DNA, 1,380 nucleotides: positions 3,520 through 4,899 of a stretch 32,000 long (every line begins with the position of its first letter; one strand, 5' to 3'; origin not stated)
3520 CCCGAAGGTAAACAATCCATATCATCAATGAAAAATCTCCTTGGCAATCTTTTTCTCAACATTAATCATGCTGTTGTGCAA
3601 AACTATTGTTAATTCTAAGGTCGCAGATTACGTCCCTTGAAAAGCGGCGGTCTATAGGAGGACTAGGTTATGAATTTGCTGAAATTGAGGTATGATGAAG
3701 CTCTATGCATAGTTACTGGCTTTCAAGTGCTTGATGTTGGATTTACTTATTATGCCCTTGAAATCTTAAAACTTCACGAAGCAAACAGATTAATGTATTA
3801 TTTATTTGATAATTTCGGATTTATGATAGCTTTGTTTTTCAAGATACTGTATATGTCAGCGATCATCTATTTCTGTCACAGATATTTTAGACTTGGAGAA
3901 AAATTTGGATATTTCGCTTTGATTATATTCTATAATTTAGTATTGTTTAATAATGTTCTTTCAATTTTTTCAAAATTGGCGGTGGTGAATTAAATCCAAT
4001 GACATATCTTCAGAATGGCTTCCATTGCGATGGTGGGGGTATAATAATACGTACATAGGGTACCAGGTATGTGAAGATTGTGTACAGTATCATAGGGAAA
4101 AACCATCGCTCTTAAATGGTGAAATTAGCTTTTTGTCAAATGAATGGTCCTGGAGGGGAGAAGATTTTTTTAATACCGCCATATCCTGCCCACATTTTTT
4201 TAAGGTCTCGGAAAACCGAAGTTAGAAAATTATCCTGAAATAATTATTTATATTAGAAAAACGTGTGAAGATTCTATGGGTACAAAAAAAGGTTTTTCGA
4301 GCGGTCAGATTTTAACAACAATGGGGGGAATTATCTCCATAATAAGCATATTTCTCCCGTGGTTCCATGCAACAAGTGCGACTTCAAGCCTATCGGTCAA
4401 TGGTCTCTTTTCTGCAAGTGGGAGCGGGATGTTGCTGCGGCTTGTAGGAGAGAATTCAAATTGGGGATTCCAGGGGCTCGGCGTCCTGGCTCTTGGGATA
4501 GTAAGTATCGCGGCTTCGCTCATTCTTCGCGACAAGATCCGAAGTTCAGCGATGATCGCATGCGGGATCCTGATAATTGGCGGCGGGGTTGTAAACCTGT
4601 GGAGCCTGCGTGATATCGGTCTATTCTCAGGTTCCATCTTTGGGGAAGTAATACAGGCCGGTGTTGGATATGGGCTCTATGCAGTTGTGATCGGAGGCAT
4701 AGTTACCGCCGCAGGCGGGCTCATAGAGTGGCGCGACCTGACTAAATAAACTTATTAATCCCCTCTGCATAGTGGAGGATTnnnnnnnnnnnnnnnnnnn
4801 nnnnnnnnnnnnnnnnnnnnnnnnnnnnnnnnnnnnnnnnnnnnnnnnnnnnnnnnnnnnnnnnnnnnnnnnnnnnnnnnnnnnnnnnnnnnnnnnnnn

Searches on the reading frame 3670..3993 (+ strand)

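Call 4: search_protein_families(library=pfam, proteins=[window:3670-3993:+], max_evalue=10)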
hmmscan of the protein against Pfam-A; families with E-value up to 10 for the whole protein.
window:3670-3993:+ (107 aa): 2 families
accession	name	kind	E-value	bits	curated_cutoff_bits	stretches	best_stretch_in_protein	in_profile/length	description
PF18902.5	DUF5658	-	1.8e-07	32.3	25.2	1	18-95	3-81/82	Domain of unknown function (DUF5658)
PF18733.6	HEPN_LA2681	-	0.026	14.3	27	1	25-75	52-102/204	LA2681-like HEPN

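Call 5: search_protein_families(library=padloc, proteins=[window:3670-3993:+], max_evalue=10)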
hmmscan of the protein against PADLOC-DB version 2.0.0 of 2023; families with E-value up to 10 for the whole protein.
window:3670-3993:+ (107 aa): 0 families

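Call 9: search_protein_families(library=ncbifam, proteins=[window:3670-3993:+], max_evalue=10)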
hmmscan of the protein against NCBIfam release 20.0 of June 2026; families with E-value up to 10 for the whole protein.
window:3670-3993:+ (107 aa): 0 families

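Call 10: search_protein_families(library=phrogs, proteins=[window:3670-3993:+], max_evalue=10)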
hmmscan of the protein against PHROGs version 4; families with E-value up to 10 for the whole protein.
window:3670-3993:+ (107 aa): 0 families

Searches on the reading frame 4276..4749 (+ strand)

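Call 4: search_protein_families(library=pfam, proteins=[window:4276-4749:+], max_evalue=10)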
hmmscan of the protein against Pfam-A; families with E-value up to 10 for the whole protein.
window:4276-4749:+ (157 aa): 2 families
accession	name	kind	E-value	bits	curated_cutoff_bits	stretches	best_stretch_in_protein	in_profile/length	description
PF18169.6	SLATT_6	-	1.2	9.1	27.1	1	2-27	20-45/176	SMODS and SLOG-associating 2TM effector domain 6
PF13567.11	DUF4131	-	8.5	6.5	31.6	1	68-111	8-51/165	Domain of unknown function (DUF4131)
